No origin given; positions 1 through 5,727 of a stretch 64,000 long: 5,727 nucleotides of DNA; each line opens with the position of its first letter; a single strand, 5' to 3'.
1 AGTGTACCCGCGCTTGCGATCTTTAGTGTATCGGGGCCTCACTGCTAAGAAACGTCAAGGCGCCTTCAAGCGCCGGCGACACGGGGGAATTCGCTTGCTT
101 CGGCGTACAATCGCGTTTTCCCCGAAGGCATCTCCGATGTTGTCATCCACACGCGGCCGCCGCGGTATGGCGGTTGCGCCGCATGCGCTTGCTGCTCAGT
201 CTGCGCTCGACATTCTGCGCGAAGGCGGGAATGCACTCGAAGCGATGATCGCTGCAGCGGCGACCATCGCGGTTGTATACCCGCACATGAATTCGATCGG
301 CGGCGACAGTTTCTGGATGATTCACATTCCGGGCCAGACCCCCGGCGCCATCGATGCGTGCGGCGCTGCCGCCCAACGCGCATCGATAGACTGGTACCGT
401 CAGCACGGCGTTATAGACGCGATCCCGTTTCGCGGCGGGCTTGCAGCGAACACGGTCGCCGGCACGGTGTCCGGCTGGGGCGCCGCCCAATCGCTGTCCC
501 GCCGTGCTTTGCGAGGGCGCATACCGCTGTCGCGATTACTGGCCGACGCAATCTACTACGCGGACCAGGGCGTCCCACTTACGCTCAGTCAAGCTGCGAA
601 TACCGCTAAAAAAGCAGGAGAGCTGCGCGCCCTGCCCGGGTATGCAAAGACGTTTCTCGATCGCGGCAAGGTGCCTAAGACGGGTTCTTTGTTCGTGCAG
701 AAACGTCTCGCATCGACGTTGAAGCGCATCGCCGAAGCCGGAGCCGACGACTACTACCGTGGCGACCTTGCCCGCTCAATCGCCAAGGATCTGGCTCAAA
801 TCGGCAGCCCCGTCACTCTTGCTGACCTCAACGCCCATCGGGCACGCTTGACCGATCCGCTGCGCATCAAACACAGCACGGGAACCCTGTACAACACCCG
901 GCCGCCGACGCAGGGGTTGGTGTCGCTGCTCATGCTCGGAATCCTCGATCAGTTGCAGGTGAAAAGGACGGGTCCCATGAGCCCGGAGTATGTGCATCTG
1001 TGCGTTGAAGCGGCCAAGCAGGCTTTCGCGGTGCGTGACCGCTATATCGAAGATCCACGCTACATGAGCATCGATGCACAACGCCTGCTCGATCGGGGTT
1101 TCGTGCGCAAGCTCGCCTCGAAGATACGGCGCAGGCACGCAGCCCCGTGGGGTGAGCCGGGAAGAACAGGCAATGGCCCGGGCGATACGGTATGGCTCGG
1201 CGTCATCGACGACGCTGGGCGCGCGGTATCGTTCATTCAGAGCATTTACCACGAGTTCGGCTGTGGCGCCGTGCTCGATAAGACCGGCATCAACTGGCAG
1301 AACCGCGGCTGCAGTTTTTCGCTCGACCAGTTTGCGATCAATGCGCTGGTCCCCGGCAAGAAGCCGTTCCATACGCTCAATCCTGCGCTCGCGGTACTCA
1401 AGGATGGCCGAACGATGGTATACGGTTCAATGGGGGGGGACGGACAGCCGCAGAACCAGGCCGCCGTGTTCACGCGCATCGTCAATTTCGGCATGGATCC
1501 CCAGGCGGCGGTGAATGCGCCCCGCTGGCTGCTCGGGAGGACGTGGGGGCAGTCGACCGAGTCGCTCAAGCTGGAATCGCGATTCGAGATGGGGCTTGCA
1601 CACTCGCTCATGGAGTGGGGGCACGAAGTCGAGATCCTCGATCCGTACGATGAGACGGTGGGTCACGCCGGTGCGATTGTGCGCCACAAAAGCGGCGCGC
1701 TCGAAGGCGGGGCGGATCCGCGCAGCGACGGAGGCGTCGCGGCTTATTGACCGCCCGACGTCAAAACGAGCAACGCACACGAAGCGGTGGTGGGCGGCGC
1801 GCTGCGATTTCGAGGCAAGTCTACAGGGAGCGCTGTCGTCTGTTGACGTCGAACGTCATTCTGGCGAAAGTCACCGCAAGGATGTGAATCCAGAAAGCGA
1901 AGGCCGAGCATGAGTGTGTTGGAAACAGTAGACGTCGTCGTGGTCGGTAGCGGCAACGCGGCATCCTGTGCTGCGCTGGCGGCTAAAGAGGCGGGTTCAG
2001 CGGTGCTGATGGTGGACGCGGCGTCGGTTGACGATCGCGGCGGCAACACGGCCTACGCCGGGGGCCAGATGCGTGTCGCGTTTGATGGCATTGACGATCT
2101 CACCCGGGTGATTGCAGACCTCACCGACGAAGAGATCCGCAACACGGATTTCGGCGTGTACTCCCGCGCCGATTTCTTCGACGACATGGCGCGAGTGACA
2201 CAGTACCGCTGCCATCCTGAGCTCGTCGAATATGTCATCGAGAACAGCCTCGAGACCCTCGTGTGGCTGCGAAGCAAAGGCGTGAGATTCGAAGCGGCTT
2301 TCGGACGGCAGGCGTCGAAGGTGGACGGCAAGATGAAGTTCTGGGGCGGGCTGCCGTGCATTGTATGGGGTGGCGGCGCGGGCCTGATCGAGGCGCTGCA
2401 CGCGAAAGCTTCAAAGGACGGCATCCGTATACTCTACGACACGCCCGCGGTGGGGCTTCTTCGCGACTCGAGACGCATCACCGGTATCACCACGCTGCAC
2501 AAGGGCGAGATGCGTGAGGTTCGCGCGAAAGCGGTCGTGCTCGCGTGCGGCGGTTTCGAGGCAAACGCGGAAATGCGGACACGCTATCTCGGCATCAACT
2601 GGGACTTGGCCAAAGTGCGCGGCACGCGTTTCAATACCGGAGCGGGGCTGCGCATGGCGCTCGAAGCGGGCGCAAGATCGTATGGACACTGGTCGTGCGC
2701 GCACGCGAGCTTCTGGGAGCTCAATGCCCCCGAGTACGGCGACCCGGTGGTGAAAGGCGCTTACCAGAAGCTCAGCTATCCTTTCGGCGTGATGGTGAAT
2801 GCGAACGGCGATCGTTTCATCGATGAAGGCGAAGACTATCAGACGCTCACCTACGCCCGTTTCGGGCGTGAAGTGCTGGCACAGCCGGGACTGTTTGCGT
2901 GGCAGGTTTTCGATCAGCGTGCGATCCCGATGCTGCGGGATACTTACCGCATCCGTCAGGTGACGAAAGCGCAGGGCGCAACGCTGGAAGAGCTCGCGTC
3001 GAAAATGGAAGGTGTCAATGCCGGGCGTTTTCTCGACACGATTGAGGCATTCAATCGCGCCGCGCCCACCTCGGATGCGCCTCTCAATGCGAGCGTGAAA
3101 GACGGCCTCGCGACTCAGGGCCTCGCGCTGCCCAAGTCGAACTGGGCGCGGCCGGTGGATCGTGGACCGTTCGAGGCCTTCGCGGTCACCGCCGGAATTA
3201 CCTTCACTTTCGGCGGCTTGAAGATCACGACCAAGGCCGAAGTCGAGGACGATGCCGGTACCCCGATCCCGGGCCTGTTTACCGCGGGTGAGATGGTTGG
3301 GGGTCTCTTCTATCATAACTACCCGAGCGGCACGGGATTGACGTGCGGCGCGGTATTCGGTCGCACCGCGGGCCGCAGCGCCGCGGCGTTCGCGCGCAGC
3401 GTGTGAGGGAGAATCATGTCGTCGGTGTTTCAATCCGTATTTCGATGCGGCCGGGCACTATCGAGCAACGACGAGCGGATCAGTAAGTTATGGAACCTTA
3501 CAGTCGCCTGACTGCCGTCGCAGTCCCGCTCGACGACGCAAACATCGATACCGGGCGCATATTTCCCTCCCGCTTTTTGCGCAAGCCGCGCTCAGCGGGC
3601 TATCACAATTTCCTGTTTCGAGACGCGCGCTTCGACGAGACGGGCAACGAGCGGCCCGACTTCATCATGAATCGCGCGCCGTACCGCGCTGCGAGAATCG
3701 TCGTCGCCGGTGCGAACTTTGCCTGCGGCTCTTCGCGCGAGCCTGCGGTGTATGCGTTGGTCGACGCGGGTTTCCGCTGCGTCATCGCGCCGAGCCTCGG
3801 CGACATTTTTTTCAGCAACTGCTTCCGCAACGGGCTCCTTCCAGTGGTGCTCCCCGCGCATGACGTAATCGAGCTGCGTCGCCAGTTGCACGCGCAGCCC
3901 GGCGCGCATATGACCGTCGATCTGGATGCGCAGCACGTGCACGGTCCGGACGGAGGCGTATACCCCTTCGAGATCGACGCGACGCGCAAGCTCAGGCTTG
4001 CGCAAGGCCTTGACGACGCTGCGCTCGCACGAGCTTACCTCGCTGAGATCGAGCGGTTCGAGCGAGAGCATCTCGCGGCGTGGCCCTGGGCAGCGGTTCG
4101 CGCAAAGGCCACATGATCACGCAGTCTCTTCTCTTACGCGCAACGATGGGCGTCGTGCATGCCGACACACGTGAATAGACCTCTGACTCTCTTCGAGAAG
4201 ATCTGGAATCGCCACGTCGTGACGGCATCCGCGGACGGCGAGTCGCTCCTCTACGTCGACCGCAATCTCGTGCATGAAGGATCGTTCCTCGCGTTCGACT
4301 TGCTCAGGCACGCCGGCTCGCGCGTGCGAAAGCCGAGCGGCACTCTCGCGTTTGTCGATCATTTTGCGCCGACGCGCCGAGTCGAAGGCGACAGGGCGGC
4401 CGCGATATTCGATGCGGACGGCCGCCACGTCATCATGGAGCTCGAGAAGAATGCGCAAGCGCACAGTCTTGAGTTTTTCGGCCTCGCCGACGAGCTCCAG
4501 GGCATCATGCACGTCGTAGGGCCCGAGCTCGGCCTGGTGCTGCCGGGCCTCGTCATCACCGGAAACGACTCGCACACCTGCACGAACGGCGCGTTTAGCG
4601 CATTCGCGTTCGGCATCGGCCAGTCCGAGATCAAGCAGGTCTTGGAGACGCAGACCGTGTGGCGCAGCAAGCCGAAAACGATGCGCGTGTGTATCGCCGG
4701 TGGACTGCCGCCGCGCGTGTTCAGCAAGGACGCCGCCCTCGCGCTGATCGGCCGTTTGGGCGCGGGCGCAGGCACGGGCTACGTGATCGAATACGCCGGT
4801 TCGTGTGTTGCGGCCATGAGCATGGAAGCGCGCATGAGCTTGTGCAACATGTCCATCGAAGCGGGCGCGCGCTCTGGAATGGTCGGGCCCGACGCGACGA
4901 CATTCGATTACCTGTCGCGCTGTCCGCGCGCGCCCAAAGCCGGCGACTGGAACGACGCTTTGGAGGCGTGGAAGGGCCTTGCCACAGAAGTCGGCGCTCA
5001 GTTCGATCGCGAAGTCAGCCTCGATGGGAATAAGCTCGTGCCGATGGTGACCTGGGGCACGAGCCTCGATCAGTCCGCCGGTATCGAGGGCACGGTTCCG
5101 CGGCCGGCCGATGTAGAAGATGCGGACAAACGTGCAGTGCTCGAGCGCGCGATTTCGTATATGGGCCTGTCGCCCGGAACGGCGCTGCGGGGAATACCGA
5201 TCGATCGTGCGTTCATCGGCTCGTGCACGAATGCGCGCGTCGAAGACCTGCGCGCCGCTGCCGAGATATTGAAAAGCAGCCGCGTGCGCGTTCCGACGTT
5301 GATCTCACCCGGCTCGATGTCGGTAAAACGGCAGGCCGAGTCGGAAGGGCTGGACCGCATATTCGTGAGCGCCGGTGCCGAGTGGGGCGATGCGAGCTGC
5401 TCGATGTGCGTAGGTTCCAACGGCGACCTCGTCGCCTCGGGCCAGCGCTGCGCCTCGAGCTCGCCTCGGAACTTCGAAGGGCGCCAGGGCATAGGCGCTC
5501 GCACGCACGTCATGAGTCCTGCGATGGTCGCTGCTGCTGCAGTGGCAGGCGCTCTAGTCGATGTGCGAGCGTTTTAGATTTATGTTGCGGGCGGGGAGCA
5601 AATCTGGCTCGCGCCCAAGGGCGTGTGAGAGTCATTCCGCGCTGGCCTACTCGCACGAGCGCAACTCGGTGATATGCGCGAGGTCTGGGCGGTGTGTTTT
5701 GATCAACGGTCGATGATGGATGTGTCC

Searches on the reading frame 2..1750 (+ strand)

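Call 67: search_protein_families(library=pfam, proteins=[window:2-1750:+], max_evalue=0.000001)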
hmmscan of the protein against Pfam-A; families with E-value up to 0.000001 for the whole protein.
window:2-1750:+ (582 aa): 1 family
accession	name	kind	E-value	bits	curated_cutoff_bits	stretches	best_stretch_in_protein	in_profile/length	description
PF01019.26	G_glu_transpept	-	6.3e-130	434.8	27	1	70-577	2-512/512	Gamma-glutamyltranspeptidase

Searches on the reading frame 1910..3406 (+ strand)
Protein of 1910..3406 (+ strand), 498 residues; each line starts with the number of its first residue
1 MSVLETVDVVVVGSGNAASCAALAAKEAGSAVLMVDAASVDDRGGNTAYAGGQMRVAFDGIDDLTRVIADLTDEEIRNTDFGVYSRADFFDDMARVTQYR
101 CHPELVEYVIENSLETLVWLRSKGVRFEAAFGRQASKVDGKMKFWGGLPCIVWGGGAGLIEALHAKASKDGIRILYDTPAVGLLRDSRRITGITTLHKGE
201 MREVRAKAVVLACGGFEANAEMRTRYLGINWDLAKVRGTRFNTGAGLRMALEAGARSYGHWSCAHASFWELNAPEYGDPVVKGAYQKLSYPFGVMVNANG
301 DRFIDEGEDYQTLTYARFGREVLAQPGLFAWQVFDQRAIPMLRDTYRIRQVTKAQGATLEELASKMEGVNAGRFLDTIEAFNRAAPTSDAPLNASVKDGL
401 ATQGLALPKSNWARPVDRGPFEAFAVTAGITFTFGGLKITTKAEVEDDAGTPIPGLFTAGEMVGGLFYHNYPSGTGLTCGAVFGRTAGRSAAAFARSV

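Call 67: search_protein_families(library=pfam, proteins=[window:1910-3406:+], max_evalue=0.000001)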
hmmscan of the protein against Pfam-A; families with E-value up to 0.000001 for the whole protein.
window:1910-3406:+ (498 aa): 5 families
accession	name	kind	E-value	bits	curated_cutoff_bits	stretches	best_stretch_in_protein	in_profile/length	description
PF00890.30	FAD_binding_2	-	1.1e-44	153.7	20.4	1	8-474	1-410/414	FAD binding domain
PF12831.13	FAD_oxidored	-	2.3e-10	40.8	27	0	8-114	1-98/416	FAD dependent oxidoreductase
PF01266.30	DAO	-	2.9e-09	37.4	27.9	1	8-216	1-205/353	FAD dependent oxidoreductase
PF07992.20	Pyr_redox_2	-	3.2e-07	30.5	26.1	0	8-217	2-111/291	Pyridine nucleotide-disulphide oxidoreductase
PF03486.20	HI0933_like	-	4.3e-07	30.1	50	0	159-463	111-220/244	HI0933-like protein Rossmann domain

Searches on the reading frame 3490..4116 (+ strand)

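Call 67: search_protein_families(library=pfam, proteins=[window:3490-4116:+], max_evalue=0.000001)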
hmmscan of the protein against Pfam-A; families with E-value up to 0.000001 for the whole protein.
window:3490-4116:+ (208 aa): 1 family
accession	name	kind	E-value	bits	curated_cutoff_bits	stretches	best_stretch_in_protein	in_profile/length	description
PF00694.25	Aconitase_C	-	9.5e-23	81.4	22.8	1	1-123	1-130/131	Aconitase C-terminal domain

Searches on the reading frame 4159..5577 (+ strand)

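Call 67: search_protein_families(library=pfam, proteins=[window:4159-5577:+], max_evalue=0.000001)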
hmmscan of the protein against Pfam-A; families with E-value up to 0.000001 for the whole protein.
window:4159-5577:+ (472 aa): 1 family
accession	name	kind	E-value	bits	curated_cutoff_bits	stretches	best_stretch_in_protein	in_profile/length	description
PF00330.25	Aconitase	-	2.3e-139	465.8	28.7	1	13-464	1-463/463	Aconitase family (aconitate hydratase)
